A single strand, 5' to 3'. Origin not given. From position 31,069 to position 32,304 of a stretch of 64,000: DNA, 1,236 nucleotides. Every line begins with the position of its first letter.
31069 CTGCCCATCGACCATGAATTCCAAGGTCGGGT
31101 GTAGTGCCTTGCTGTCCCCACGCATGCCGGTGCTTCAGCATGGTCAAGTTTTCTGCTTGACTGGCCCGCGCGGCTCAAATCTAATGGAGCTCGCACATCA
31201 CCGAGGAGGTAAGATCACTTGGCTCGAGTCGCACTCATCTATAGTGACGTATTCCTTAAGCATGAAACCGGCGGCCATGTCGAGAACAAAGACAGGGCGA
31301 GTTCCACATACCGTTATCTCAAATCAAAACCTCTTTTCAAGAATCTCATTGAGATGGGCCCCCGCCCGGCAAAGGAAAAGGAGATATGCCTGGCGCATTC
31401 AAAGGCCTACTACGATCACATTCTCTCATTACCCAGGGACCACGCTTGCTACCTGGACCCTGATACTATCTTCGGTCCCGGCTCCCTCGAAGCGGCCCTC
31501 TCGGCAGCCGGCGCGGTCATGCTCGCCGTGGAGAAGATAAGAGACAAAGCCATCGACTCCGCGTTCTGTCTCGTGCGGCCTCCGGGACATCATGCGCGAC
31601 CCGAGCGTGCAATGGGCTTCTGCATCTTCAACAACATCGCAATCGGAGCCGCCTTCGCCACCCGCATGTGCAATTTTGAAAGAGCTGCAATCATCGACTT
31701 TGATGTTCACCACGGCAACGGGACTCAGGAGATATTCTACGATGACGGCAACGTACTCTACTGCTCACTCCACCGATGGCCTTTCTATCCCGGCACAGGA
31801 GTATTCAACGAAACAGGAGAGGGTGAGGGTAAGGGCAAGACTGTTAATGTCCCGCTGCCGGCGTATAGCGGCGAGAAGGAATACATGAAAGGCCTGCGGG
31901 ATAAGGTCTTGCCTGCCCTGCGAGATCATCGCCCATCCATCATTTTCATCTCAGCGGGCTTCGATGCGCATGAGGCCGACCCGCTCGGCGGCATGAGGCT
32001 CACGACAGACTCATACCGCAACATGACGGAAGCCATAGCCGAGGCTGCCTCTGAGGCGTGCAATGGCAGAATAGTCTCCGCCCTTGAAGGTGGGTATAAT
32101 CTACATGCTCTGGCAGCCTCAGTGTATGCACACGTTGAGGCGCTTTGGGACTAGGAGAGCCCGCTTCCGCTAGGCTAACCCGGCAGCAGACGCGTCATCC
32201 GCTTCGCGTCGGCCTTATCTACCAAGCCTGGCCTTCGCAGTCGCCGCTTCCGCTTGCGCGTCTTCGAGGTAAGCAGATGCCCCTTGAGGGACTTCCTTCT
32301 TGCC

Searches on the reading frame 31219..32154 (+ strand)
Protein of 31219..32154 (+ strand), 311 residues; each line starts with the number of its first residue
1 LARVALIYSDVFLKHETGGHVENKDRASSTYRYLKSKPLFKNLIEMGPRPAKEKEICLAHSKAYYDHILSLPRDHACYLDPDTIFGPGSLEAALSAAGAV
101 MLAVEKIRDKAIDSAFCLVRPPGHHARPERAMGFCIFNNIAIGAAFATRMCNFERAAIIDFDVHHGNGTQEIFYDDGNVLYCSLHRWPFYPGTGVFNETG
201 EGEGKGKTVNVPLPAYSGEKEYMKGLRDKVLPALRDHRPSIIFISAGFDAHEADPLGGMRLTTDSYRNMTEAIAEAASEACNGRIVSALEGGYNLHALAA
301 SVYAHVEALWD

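Call 58: search_protein_families(library=pfam, proteins=[window:31219-32154:+], max_evalue=0.0001)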
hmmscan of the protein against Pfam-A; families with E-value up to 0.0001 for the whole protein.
window:31219-32154:+ (311 aa): 1 family
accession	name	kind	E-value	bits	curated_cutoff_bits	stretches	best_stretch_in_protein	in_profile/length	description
PF00850.24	Hist_deacetyl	-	6.5e-95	318.3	27.9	1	20-309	1-298/298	Histone deacetylase domain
